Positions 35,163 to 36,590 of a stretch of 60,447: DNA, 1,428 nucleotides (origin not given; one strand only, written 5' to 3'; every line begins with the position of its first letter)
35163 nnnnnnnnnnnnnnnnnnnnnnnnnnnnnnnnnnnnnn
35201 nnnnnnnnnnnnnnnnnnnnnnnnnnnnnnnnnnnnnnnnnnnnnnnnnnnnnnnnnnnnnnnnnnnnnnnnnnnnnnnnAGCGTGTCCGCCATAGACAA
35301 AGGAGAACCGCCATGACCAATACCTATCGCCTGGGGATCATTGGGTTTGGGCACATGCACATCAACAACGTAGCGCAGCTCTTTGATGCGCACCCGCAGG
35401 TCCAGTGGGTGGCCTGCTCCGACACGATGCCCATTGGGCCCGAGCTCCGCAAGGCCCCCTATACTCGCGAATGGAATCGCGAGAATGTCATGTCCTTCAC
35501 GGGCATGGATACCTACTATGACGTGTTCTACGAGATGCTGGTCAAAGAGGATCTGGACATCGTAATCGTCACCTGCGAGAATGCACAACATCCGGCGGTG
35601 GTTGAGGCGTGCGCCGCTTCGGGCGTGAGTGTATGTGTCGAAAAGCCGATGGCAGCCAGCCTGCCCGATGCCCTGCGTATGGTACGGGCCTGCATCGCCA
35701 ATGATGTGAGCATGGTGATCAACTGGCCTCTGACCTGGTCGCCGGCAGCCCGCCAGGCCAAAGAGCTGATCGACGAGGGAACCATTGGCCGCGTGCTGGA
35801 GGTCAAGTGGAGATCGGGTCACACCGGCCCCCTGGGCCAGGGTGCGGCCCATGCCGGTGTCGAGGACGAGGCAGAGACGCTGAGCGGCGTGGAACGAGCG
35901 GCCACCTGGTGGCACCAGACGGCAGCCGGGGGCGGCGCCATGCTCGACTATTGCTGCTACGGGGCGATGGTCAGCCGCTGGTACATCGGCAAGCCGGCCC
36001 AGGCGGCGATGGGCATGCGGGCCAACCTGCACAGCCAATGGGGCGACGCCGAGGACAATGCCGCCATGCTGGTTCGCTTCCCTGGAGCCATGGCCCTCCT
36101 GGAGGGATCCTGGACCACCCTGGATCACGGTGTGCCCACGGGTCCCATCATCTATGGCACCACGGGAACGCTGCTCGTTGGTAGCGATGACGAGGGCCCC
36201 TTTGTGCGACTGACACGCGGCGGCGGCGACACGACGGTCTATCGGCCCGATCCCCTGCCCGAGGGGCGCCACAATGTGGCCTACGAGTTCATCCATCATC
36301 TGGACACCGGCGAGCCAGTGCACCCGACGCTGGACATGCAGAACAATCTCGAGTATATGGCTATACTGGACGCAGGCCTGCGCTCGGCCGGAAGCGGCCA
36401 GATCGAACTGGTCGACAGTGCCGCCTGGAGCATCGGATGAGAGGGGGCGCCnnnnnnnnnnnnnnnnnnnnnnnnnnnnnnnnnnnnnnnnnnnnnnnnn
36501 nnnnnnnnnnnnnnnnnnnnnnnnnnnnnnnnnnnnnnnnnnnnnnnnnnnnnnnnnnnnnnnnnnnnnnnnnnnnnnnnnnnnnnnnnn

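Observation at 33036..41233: Nine-gene operon: three Gfo/Idh/MocA oxidoreductases followed by six tandem TIM-barrel paralogues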

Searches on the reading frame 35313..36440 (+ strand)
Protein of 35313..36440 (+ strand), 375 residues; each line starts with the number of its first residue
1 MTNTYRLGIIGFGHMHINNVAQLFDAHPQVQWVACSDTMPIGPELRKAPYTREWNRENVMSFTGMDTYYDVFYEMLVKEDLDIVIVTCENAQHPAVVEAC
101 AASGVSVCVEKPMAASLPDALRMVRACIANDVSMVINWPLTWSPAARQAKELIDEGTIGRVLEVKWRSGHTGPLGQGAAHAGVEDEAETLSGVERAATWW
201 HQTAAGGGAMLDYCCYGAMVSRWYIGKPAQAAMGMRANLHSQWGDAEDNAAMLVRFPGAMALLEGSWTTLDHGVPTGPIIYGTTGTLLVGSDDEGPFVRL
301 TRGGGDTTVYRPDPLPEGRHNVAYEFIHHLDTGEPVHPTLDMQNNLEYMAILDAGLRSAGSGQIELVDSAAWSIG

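Call 4: search_protein_families(library=pfam, proteins=[window:35313-36440:+], max_evalue=0.01)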
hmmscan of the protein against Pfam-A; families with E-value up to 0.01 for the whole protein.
window:35313-36440:+ (375 aa): 3 families
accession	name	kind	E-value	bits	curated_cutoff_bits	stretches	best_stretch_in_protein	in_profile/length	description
PF22725.1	GFO_IDH_MocA_C3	-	8.3e-19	68.3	27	1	147-287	2-123/124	GFO/IDH/MocA C-terminal domain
PF01408.29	GFO_IDH_MocA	-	4.1e-14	53.7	24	1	6-132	2-114/120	Oxidoreductase family, NAD-binding Rossmann fold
PF02894.22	GFO_IDH_MocA_C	-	1.6e-06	28.5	22.9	1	150-313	1-155/218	Oxidoreductase family, C-terminal alpha/beta domain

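Call 5: search_protein_families(library=ncbifam, proteins=[window:35313-36440:+], max_evalue=0.01)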
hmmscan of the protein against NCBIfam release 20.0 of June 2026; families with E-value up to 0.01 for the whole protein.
window:35313-36440:+ (375 aa): 7 families
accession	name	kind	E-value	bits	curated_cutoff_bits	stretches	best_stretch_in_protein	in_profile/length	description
NF041392.1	XylDh_Gfo6_Halo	equivalog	8e-20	70.9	350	1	68-165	70-167/350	D-xylose 1-dehydrogenase Gfo6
NF052479.1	LevoglcsnDh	equivalog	6.5e-14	51.4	650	1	4-165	3-158/386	levoglucosan dehydrogenase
NF040723.1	UDP-GlcNAcDh_Arch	equivalog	2.8e-13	50.1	450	1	6-167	2-147/302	UDP-N-acetylglucosamine 3-dehydrogenase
TIGR04380.1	myo_inos_iolG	equivalog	1.1e-12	47.5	355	1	56-168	40-152/330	inositol 2-dehydrogenase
NF052679.1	InsChiInosDhIolG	equivalog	4.9e-07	29.1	540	1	68-165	54-152/343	bifunctional inositol 2-dehydrogenase/D-chiro-inositol 1-dehydrogenase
NF008607.0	PRK11579.1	subfamily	0.0013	17.8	330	1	1-162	1-146/346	oxidoreductase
NF058561.1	BT_2158_fam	equivalog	0.0024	16.5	750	1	63-165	78-181/487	glycoside 3-dehydrogenase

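Call 40: search_solved_structures(query=window:35313-36440:+, max_evalue=0.00001)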
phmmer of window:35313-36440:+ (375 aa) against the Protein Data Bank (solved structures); distinct sequences matched with E-value up to 0.00001: 36.
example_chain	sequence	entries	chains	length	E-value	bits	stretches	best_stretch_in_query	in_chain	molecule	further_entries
5ya8_A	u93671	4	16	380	6.9e-12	48.2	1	79-163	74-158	Scyllo-inositol dehydrogenase with L-glucose dehydrogenase activity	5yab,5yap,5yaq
6ktj_A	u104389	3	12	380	7.1e-12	48.2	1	79-163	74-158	Scyllo-inositol dehydrogenase with L-glucose dehydrogenase activity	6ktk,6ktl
6nor_A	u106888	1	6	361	6.4e-10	41.8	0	199-285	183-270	Putative NAD dependent dehydrogenase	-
5a02_A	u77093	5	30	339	7.5e-10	41.5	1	69-169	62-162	ALDOSE-ALDOSE OXIDOREDUCTASE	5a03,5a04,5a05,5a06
3db2_A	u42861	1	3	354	7.8e-10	41.5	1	74-164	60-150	putative NADPH-dependent oxidoreductase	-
6z3b_B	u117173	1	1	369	8.5e-10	41.4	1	70-163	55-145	Gfo/Idh/MocA family oxidoreductase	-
6z3b_A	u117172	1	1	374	8.7e-10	41.3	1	70-163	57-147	Gfo/Idh/MocA family oxidoreductase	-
6z3c_AAA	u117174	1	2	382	9.2e-10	41.2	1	70-163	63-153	Gfo/Idh/MocA family oxidoreductase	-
3cea_A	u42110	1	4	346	1.2e-09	40.8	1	62-361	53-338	Myo-inositol 2-dehydrogenase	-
4n54_A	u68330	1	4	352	3.4e-09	39.4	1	49-298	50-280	Inositol dehydrogenase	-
4mkx_A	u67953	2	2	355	3.4e-09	39.3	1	4-298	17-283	Inositol dehydrogenase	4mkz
2glx_A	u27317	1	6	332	4.1e-09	39.1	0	74-164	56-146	1,5-anhydro-D-fructose reductase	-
1evj_A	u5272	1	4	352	2.4e-08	36.6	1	72-256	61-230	GLUCOSE-FRUCTOSE OXIDOREDUCTASE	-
1ofg_A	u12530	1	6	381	3e-08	36.2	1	72-256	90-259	GLUCOSE-FRUCTOSE OXIDOREDUCTASE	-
1ryd_A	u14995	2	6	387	3.2e-08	36.2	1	72-256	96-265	glucose-fructose oxidoreductase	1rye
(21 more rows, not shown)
